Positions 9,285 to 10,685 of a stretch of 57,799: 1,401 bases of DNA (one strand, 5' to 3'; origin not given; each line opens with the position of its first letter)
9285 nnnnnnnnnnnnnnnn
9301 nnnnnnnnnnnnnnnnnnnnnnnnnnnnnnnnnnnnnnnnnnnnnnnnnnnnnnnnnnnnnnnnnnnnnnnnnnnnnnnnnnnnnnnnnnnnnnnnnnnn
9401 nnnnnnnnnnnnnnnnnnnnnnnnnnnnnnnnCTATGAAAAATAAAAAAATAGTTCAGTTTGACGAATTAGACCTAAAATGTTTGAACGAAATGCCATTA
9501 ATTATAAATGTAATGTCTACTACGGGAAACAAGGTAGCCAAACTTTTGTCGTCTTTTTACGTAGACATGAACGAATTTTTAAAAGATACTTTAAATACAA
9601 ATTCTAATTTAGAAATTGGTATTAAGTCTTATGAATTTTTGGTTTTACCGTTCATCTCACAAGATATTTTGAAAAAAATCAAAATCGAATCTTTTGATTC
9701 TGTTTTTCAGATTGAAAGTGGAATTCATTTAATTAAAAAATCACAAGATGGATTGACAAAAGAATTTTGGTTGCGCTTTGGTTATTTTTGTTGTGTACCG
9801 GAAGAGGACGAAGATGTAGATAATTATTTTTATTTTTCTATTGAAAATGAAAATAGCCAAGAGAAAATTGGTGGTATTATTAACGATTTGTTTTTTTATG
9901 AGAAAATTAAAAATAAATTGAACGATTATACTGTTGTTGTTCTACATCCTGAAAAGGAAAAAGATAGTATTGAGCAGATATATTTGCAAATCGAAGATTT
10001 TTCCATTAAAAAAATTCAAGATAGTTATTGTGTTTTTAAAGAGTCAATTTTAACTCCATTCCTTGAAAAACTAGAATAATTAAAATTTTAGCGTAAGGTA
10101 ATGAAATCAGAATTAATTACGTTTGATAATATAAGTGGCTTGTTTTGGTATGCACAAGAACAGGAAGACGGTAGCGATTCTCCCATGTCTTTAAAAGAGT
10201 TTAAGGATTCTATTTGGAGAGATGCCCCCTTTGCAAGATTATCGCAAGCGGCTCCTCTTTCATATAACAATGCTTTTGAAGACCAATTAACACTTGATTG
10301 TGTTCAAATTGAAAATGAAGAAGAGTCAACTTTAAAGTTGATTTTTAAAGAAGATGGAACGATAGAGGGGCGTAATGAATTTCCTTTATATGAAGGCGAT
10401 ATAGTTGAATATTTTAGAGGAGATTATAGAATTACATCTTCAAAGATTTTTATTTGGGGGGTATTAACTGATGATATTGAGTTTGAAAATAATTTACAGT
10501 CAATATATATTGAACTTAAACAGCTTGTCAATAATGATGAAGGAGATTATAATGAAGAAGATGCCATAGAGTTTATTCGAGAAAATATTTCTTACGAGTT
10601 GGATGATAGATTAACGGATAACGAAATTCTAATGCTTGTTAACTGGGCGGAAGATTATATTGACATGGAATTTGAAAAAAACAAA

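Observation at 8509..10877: Candidate novel three-gene system: PDDEXK_4-type nuclease plus two unassignable proteins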

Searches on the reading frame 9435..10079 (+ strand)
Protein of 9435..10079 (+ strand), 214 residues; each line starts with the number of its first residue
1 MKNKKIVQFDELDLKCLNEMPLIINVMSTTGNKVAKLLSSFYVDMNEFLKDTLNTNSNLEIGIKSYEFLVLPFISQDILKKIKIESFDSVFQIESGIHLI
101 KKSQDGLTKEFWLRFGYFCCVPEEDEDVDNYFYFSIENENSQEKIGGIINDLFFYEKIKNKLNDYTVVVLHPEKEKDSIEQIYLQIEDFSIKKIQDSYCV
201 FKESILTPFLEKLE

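Call 3: search_protein_families(library=pfam, proteins=[window:9435-10079:+], max_evalue=1)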
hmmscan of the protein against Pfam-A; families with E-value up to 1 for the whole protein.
window:9435-10079:+ (214 aa): 2 families
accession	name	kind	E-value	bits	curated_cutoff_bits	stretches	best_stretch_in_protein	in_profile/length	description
PF16520.11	Matrix_Borna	-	0.00032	21.5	27.3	1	159-206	35-79/103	ssRNA-binding matrix protein of Bornaviridae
PF21312.3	ORC1_wHTH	-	0.029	15.1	24.3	0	40-84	49-93/114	Origin recognition complex subunit 1 C-terminal winged HTH domain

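Call 4: search_protein_families(library=padloc, proteins=[window:9435-10079:+], max_evalue=1)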
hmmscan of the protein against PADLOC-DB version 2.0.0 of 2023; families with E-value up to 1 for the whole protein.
window:9435-10079:+ (214 aa): 0 families

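Call 5: search_protein_families(library=ncbifam, proteins=[window:9435-10079:+], max_evalue=1)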
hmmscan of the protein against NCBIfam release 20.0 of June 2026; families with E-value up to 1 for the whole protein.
window:9435-10079:+ (214 aa): 0 families

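Call 7: find_homologous_proteins(query=window:9435-10079:+)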
Query window:9435-10079:+ (214 aa): 3 proteins with E <= 0.001 among 314 candidates.
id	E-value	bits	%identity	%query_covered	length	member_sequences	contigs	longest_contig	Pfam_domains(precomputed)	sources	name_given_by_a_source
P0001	2.3e-133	460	100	100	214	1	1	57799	-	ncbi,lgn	ncbi:MAG: hypothetical protein WBM13_10970 [Bacteroidia bacterium]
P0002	1.0e-50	190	48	100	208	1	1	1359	-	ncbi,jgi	jgi:hypothetical protein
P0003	5.5e-28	116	39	98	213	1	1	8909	-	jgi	jgi:hypothetical protein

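Call 9: find_encoding_contigs(protein=P0003, flank=10000)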
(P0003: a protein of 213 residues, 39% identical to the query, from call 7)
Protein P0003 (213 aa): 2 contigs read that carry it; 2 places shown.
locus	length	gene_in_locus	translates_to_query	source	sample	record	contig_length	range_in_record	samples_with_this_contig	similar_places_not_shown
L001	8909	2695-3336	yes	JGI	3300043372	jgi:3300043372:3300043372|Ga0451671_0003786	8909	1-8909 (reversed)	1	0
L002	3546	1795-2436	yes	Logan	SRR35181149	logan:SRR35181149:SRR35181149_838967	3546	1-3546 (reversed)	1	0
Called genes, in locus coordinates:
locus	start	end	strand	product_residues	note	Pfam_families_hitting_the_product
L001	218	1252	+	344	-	PF01073:3Beta_HSD, PF01370:Epimerase, PF04321:RmlD_sub_bind (weak), PF16363:GDP_Man_Dehyd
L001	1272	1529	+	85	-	-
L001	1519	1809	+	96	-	-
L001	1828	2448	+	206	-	PF14281:PDDEXK_4, PF08011:PDDEXK_9 (weak)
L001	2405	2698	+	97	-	-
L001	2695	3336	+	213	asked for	-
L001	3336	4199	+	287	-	PF07733:DNA_pol3_alpha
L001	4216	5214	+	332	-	PF01210:NAD_Gly3P_dh_N (weak), PF02558:ApbA (weak), PF03446:NAD_binding_2 (faint), PF03807:F420_oxidored, PF14748:P5CR_dimer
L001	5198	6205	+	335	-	PF00730:HhH-GPD, PF14815:NUDIX_4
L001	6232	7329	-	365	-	PF01544:CorA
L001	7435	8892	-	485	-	PF00324:AA_permease, PF13520:AA_permease_2, PF13906:AA_permease_C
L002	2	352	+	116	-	?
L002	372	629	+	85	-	-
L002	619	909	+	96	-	-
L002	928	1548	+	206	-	PF14281:PDDEXK_4, PF08011:PDDEXK_9 (weak)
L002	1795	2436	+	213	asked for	-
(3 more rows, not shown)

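Call 11: find_encoding_contigs(protein=P0002, flank=10000)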
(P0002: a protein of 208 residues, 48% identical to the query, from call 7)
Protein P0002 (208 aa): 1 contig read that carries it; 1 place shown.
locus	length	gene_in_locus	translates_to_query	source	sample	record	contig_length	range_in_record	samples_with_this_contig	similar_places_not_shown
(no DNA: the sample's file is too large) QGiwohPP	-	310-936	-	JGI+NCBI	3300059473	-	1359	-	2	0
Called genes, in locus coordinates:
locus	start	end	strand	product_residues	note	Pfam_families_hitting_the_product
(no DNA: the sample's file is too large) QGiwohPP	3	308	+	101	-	?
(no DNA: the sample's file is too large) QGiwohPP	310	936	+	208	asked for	-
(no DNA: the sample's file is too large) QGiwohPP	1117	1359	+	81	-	?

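Call 21: search_protein_families(library=phrogs, proteins=[window:9435-10079:+, L001:3336-4199:+], max_evalue=0.1)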
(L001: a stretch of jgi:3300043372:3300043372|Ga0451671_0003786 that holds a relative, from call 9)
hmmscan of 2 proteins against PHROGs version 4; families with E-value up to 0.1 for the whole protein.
window:9435-10079:+ (214 aa): 0 families

L001:3336-4199:+ (287 aa): 8 families
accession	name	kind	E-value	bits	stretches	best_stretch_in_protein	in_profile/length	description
phrog_405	-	DNA, RNA and nucleotide metabolism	2.4e-17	63.1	2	8-74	369-435/1190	DNA polymerase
phrog_11165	-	DNA, RNA and nucleotide metabolism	7.8e-12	45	2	7-77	44-114/782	DNA polymerase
phrog_21652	-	DNA, RNA and nucleotide metabolism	1.7e-07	31.2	1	120-245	306-427/476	DNA polymerase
phrog_12219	-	DNA, RNA and nucleotide metabolism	4.4e-06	26.3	1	192-281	301-396/823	DNA polymerase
phrog_13169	-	DNA, RNA and nucleotide metabolism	2.2e-05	24.5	1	8-72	343-407/463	DNA polymerase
phrog_11127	-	DNA, RNA and nucleotide metabolism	3.7e-05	24.7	1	7-70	103-166/171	DNA polymerase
phrog_7513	-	unknown function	0.0081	16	1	18-70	387-440/461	-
phrog_3896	-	unknown function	0.074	14.1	0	80-108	23-52/62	-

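Call 35: find_related_loci(query=A3, collection=genome_contigs, flank=8000)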
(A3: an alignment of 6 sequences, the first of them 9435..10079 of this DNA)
Query A3 (214 aa) in genome_contigs; peptide patterns used: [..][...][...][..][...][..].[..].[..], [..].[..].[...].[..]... (x = any residue, [..] = any of these).
169 stretches matched a pattern; 1 encode a relative of the query (tblastn E <= 1e-3); 1 distinct loci.
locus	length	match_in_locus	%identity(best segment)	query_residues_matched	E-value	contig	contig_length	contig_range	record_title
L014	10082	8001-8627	33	4-213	3e-29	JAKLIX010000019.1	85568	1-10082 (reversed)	MAG: Bacteroidetes bacterium isolate RA.bin97 RA.bin97_19, whole genome shotgun sequence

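Call 36: find_related_loci(query=A3, collection=viral_contigs, flank=8000)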
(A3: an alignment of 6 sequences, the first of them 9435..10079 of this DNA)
Query A3 (214 aa) in viral_contigs; peptide patterns used: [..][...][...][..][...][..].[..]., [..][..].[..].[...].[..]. (x = any residue, [..] = any of these).
159 stretches matched a pattern, but none encodes a relative of the query by tblastn (E <= 1e-3).

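Call 46: predict_structure(alignment_id=A1)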
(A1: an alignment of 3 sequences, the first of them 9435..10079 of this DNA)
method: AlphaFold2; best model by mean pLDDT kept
length: 214 residues; sequences in the alignment: 3
mean_pLDDT: 75.5   pTM: 0.74
mean pLDDT of the five models: 75.5, 71.0, 68.1, 67.6, 63.8
residues with pLDDT >= 90: 42; 70-90: 105; 50-70: 50; < 50: 17
segments of 3 or more residues with pLDDT < 50: 1-4, 77-86, 144-146
pLDDT, mean of each block of 10 residues (from residue 1): 56 75 76 88 92 77 84 55 49 90 76 90 72 86 50 64 79 60 88 92 87 73
secondary structure, 60 per line:
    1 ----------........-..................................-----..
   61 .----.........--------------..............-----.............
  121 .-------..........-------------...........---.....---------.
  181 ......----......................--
elements in order: H11-18 H20-53 E59-61 E66-74 E89-102 E108-121 E129-138 H152-162 E166-170 E180-186 H191-212

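Call 51: fold_search(model_id=the predicted structure, library=pdb)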
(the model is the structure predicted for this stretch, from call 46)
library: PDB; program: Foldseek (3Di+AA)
matches with E <= 10: 550; with E <= 0.001: 0
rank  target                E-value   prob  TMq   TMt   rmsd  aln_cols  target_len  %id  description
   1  8tdk_A                9.5e-02  0.33  0.24  0.14  18.9       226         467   12  Cryo-EM structure of AtMSL10-G556V (released 2023-10-18)
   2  7qoo_P                2.2e-01  0.10  0.19  0.17  20.9       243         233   10  Structure of the human inner kinetochore CCAN complex (released 2022-06-08)
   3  9gef_A                2.3e-01  0.14  0.17  0.06  16.8       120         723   15  Experimental localization of metal-binding sites reveals the role of metal ions in the delafloxacin-stabilized Strepto (released 2024-10-16)
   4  3t9n_B                2.6e-01  0.15  0.20  0.18  18.7       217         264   12  Crystal structure of a membrane protein (released 2012-10-31)
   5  5x51_K                3.1e-01  0.20  0.19  0.29   9.5       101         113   17  RNA Polymerase II from Komagataella Pastoris (Type-3 crystal) (released 2017-05-17)
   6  5x4z_K                3.1e-01  0.20  0.19  0.29   9.5       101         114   17  RNA Polymerase II from Komagataella Pastoris (Type-1 crystal) (released 2017-05-17)
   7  3t9n_D                3.9e-01  0.14  0.21  0.18  18.7       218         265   12  Crystal structure of a membrane protein (released 2012-10-31)
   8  3ilw_A                4.1e-01  0.09  0.18  0.10  21.4       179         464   12  Structure of DNA gyrase subunit A N-terminal domain (released 2009-10-06)
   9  8gqd_A                4.4e-01  0.16  0.27  0.19  15.1       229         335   10  Complex Structure of Arginine Kinase McsB and McsA from Staphylococcus aureus (released 2024-03-06)
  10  1k3e_B                4.4e-01  0.12  0.18  0.24  10.8       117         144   12  Type III secretion chaperone CesT (released 2001-11-28)
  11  3agb_A                4.6e-01  0.15  0.26  0.22  15.0       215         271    9  F218V mutant of the substrate-free form of red chlorophyll catabolite reductase from Arabidopsis thaliana (released 2010-09-01)
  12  5zyg                  4.6e-01  0.04  0.14  0.13  17.1       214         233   10  Crystal structure of CERT START domain in complex with compound B5 (released 2019-02-27)
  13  8qmb_A                5.8e-01  0.09  0.17  0.06  16.9       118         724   16  Nucleant-assisted 2.0 A resolution structure of the Streptococcus pneumoniae topoisomerase IV-V18mer DNA complex with  (released 2024-10-02)
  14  5zyk                  5.8e-01  0.04  0.14  0.13  16.5       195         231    9  Crystal structure of CERT START domain in complex with compound E25 (released 2019-02-27)
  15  3i3w_A                6.5e-01  0.15  0.17  0.10   7.4        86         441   14  Structure of a phosphoglucosamine mutase from Francisella tularensis (released 2010-01-19)
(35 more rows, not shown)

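Call 55: fold_search(model_id=the predicted structure, library=viral)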
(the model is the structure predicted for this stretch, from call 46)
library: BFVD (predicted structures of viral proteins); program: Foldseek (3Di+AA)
matches with E <= 10: 652; with E <= 0.001: 0
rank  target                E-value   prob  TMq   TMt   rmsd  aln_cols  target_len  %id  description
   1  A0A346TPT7            2.0e-02  0.72  0.26  0.21  10.4       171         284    8  ORF151 [Mythimna unipuncta nucleopolyhedrovirus]
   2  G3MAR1                2.5e-02  0.82  0.23  0.31  16.9       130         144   15  Gp520 [Bacillus phage G]
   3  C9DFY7                5.3e-02  0.60  0.28  0.33  12.0       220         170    9  Uncharacterized protein [Delftia phage PhiW-14]
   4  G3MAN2                6.2e-02  0.85  0.34  0.42   7.0       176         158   16  Gp491 [Bacillus phage G]
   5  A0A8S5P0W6            6.2e-02  0.35  0.20  0.24  15.7       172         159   11  Uncharacterized protein [Myoviridae sp. ctLnO19]
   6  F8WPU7                1.0e-01  0.54  0.20  0.32  10.6       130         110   15  (no name in the UniProt tables at hand)
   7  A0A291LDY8            1.2e-01  0.75  0.25  0.44   4.5        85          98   16  Uncharacterized protein [Aeromonas phage AS-szw]
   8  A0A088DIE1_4          1.2e-01  0.30  0.21  0.04  18.0       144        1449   12  ORF1ab polyprotein [Bat Hp-betacoronavirus/Zhejiang2013]
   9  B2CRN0                1.3e-01  0.30  0.14  0.27  10.2        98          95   14  Uncharacterized protein [Betalipothrixvirus uzonense]
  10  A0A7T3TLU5            1.4e-01  0.15  0.17  0.12  14.0       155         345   12  Uncharacterized protein [Serratia phage vB_SmaM_Yaphecito]
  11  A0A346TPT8            1.4e-01  0.13  0.19  0.16  21.3       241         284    8  ORF152 [Mythimna unipuncta nucleopolyhedrovirus]
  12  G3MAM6                1.5e-01  0.60  0.29  0.38   9.1       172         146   13  Gp485 [Bacillus phage G]
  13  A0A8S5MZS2            1.5e-01  0.28  0.18  0.25   9.9       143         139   11  Uncharacterized protein [Siphoviridae sp. ct43U4]
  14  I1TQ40                1.5e-01  0.18  0.21  0.20  14.4       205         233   11  (no name in the UniProt tables at hand)
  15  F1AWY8                1.8e-01  0.66  0.26  0.35   6.8       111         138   10  PP162 [Orf virus]
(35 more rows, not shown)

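Call 67: search_dna_similar(query=window:9435-10079:+, collection=plasmids, mode=protein, max_evalue=0.01)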
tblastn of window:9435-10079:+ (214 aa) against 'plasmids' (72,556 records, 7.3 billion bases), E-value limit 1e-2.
No match.

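Call 73: search_protein_families(library=padloc, proteins=[L014:4135-7008:+, L014:8634-9470:+], max_evalue=0.001)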
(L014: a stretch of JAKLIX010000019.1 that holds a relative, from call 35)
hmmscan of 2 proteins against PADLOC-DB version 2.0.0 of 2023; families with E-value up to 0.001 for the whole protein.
L014:4135-7008:+ (957 aa): 9 families
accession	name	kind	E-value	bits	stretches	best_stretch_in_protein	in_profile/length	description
PDLC03048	REase_I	-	5e-304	1009.3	1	1-950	1-969/976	Type I restriction enzyme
PDLC03046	REase_I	-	1e-76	256.7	2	100-446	116-496/1025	Type I restriction enzyme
PDLC03045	REase_I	-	3.6e-70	235.1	1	79-676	90-685/995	Type I restriction enzyme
PDLC03043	REase_I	-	9e-51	170.8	1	2-257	29-292/313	Type I restriction enzyme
PDLC03044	REase_I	-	2.2e-50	169.6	1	88-691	105-703/1034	Type I restriction enzyme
PDLC03040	REase_I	-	1.1e-48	163.9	1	6-698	38-703/1029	Type I restriction enzyme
PDLC03041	REase_I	-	1.1e-35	120.9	1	200-685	275-741/1099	Type I restriction enzyme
PDLC02707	PbeA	-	4.8e-14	49.9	1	233-436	248-447/672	PbeA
PDLC03049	REase_I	-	3.1e-10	36.7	1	238-441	168-358/807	Type I restriction enzyme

L014:8634-9470:+ (278 aa): 0 families

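Call 77: search_protein_families(library=pfam, proteins=[L001:1272-1529:+, L001:1519-1809:+, L014:8634-9470:+], max_evalue=0.1)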
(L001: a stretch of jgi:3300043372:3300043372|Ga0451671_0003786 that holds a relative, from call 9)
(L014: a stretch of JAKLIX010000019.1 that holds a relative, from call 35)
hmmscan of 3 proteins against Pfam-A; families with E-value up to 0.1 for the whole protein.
L001:1272-1529:+ (85 aa): 1 family
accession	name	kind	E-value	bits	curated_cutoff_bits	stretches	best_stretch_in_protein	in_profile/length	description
PF23406.1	ZNF380_CC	-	0.064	14.2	28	1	30-79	18-67/81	ZNF380 coiled-coil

L001:1519-1809:+ (96 aa): 2 families
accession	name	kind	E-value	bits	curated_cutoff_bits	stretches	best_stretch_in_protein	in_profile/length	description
PF05016.21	ParE_toxin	-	0.00028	21.8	23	1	5-88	1-86/89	ParE toxin of type II toxin-antitoxin system, parDE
PF02298.23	Cu_bind_like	-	0.072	13.5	20.8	0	16-46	7-37/84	Plastocyanin-like domain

L014:8634-9470:+ (278 aa): 2 families
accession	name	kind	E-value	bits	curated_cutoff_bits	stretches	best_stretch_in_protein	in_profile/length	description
PF18659.6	CelTOS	-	0.021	15.7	27.2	1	106-163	27-79/122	Cell-traversal protein for ookinetes and sporozoites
PF21656.2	DUF6859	-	0.094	13.2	27.1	0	197-243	30-73/96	Domain of unknown function (DUF6859)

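Call 80: search_solved_structures(query=A3, max_evalue=5)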
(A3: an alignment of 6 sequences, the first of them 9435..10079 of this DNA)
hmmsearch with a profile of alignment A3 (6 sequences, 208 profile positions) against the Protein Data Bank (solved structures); distinct sequences matched with E-value up to 5: 1.
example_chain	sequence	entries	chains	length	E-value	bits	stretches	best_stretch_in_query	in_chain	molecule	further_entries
3cxg_A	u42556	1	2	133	0.041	17.1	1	24-119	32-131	Putative thioredoxin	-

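Call 102: search_protein_families(library=ncbifam, proteins=[L014:8634-9470:+, L001:3336-4199:+], max_evalue=0.01)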
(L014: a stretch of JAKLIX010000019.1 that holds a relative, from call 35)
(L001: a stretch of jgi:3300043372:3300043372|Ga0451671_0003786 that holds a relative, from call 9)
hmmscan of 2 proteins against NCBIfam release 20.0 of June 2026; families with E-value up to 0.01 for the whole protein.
L014:8634-9470:+ (278 aa): 0 families

L001:3336-4199:+ (287 aa): 11 families
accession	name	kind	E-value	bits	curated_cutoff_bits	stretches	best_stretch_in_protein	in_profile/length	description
NF005516.0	PRK07135.1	equivalog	1.7e-16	59.6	1084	2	8-73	258-323/974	DNA polymerase III DnaE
TIGR00594.1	polc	superfamily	1.9e-16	59.3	434.35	2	5-76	322-393/1022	DNA polymerase III subunit alpha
NF005298.0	PRK06826.1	equivalog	4.1e-16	57.9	1260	2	6-76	321-391/1151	DNA polymerase III subunit alpha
NF004226.0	PRK05673.1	equivalog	4e-14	51.5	1002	1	7-76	327-396/1146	DNA polymerase III subunit alpha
NF005377.0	PRK06920.1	equivalog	7.4e-13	47.2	1806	2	7-76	307-376/1108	DNA polymerase III subunit alpha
NF005617.0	PRK07374.1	equivalog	4.1e-12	44.8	1653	1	6-76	332-402/1170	DNA polymerase III subunit alpha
NF007079.0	PRK09532.1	equivalog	2.3e-10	39.3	1525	1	6-76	330-400/876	DNA polymerase III subunit alpha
NF005582.0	PRK07279.1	equivalog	3.6e-10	38.5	1279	1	7-74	264-331/1033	DNA polymerase III subunit alpha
NF004550.0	PRK05898.1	equivalog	1.1e-09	37.1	1182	1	4-77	255-328/971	DNA polymerase III subunit alpha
NF004225.0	PRK05672.1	subfamily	1.6e-09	36.4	939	1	7-74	317-383/1047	error-prone DNA polymerase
TIGR01870.1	cas_TM1810_Csm2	hypoth_equivalog_domain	0.0053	17.6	30.6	0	97-162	25-90/96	type III-A CRISPR-associated protein Csm2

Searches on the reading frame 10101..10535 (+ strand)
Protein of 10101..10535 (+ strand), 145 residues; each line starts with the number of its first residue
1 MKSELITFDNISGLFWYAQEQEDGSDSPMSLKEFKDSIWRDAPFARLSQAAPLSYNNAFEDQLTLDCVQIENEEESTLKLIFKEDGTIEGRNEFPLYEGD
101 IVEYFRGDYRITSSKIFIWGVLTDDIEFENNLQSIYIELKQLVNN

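Call 101: search_solved_structures(query=A7, max_evalue=5)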
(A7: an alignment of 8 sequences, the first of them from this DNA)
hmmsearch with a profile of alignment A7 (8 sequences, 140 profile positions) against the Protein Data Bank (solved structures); distinct sequences matched with E-value up to 5: 1.
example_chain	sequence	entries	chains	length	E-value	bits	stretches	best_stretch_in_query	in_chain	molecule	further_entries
7q58_A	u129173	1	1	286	0.076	16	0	10-47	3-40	SAKe6BR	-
